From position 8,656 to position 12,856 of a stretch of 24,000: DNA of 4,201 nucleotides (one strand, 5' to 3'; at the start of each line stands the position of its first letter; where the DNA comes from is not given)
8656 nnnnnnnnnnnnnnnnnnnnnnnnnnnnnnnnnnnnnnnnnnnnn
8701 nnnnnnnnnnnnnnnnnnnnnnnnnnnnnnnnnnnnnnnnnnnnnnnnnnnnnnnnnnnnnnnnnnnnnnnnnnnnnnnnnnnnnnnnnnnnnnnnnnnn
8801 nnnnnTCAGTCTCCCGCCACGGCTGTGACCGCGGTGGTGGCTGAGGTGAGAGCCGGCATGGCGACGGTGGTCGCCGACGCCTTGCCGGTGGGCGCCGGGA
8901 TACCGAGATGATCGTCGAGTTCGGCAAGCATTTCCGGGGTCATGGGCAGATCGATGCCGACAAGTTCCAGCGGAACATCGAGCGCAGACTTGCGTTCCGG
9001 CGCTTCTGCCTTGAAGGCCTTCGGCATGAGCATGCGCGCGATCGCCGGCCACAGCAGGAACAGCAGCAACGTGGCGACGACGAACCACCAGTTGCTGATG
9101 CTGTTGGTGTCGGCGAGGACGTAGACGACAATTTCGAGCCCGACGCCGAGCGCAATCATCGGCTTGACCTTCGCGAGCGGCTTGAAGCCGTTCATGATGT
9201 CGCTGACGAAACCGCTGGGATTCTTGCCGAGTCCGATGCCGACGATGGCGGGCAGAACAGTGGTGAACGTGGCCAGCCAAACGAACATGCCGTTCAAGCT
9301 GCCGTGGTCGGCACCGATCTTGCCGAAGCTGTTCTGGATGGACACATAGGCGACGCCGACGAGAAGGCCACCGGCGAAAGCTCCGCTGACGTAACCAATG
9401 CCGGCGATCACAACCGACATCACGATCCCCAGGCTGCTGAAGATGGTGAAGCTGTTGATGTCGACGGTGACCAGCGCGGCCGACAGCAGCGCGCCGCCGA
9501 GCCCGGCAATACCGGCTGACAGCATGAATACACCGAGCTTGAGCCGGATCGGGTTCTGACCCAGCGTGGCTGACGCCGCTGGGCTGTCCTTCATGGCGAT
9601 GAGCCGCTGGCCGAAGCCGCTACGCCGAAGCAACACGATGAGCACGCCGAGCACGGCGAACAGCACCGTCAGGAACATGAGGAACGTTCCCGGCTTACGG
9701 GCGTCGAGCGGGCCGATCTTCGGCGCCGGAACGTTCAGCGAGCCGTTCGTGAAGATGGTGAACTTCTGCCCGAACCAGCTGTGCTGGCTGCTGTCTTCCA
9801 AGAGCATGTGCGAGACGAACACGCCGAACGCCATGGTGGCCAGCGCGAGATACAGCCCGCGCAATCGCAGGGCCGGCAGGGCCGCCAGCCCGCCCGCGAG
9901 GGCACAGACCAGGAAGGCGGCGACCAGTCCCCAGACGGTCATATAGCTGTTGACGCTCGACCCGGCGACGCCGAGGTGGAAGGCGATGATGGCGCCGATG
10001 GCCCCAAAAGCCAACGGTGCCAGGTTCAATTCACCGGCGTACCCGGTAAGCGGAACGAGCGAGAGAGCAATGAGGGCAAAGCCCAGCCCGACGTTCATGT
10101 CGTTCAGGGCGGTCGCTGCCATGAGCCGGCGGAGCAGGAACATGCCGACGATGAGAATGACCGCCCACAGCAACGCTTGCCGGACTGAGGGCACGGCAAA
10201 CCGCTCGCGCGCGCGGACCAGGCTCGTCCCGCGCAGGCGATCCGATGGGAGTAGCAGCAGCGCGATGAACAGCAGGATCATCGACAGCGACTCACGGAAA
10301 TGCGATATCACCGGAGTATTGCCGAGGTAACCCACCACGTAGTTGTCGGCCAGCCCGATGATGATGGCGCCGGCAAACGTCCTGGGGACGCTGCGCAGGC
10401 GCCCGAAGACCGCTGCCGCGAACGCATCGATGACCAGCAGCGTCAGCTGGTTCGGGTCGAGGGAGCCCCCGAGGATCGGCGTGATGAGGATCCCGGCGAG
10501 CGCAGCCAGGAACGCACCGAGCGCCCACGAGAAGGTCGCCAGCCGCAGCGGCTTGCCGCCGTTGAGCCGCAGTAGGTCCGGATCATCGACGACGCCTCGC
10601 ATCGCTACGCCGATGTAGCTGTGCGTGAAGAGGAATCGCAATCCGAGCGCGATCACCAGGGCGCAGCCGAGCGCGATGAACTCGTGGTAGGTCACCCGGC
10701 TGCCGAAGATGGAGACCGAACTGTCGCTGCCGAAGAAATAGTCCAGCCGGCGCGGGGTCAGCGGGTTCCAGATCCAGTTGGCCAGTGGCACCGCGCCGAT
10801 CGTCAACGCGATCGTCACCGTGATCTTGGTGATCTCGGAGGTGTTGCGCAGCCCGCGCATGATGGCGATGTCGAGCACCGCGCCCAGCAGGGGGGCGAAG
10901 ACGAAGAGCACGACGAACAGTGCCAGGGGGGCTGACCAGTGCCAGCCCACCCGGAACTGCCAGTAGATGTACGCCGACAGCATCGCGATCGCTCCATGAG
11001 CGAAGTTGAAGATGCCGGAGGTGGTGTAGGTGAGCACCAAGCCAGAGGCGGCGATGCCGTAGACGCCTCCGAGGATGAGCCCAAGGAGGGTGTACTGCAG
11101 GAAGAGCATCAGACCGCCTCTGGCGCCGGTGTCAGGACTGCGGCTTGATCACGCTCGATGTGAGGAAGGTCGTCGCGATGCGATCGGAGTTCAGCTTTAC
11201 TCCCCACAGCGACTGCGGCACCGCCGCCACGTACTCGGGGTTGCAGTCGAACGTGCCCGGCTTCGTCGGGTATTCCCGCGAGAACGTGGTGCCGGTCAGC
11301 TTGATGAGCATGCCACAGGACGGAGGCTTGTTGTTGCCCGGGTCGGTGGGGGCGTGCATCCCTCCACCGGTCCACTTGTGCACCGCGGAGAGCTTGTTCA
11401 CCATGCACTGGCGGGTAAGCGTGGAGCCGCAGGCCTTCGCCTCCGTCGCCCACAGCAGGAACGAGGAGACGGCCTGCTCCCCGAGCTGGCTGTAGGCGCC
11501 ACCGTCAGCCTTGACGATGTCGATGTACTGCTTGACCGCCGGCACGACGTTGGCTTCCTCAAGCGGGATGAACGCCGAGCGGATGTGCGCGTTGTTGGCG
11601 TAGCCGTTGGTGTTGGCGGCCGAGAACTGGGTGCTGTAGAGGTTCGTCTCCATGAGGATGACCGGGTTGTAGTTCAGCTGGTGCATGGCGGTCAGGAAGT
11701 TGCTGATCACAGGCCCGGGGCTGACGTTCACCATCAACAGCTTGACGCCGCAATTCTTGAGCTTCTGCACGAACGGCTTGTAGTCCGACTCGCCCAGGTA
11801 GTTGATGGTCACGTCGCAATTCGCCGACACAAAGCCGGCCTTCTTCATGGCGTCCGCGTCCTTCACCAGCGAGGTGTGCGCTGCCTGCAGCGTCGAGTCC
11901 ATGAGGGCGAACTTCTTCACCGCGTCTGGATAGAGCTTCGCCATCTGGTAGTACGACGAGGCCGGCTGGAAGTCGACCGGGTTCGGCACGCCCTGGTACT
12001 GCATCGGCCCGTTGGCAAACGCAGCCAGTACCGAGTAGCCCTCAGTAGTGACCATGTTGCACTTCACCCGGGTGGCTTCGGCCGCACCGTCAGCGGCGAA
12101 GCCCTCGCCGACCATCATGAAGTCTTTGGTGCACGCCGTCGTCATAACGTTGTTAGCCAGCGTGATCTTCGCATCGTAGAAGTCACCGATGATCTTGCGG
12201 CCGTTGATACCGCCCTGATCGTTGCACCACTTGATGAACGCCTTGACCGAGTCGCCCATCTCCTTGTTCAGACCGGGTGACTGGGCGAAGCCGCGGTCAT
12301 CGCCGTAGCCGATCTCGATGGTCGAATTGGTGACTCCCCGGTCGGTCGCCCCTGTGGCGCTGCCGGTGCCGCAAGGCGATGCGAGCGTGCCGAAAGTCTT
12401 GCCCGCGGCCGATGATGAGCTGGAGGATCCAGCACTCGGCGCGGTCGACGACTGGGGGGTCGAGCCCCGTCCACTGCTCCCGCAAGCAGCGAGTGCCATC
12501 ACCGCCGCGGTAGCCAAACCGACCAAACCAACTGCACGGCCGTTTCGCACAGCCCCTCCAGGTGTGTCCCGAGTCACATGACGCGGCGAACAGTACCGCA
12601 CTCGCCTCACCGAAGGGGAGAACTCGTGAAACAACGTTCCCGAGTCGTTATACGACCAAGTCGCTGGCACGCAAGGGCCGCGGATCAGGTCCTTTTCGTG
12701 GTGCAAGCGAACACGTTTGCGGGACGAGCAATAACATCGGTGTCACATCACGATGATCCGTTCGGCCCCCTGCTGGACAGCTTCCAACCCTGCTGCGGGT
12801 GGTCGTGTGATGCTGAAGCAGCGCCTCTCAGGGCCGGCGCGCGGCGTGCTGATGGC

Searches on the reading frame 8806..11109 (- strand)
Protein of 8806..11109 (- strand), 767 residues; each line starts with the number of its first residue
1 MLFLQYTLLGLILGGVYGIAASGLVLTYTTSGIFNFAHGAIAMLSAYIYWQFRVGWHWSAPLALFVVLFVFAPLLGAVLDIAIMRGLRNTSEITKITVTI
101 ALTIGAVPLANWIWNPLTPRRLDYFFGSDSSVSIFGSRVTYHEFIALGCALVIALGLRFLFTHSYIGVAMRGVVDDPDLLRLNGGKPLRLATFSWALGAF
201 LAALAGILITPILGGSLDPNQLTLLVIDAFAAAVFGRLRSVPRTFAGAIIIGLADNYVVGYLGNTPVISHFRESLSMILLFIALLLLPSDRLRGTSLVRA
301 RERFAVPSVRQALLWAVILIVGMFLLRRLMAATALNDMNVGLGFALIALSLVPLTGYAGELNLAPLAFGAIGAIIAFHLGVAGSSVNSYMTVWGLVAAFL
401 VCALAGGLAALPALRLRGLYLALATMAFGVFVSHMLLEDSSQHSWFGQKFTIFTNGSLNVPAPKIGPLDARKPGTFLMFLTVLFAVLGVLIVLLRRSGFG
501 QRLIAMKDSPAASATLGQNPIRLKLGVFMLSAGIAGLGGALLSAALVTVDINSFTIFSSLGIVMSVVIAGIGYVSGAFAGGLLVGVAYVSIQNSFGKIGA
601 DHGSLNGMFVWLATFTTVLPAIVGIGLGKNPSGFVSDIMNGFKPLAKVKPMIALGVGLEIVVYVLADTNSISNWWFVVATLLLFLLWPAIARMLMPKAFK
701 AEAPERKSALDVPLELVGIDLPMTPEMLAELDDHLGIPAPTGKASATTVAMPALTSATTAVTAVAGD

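Call 10: search_protein_families(library=pfam, proteins=[window:8806-11109:-], max_evalue=0.001)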
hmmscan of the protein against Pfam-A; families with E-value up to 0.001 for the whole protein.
window:8806-11109:- (767 aa): 1 family
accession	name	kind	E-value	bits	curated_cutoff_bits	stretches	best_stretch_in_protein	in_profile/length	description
PF02653.21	BPD_transp_2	-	1.7e-54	185.2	26.8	2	8-286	3-267/269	Branched-chain amino acid transport system / permease component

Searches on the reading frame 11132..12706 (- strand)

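Call 10: search_protein_families(library=pfam, proteins=[window:11132-12706:-], max_evalue=0.001)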
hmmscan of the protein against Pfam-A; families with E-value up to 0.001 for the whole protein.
window:11132-12706:- (524 aa): 1 family
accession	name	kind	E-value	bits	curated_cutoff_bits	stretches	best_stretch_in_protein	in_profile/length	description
PF13458.12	Peripla_BP_6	-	5.3e-16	59.7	31.7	1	146-469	17-337/343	Periplasmic binding protein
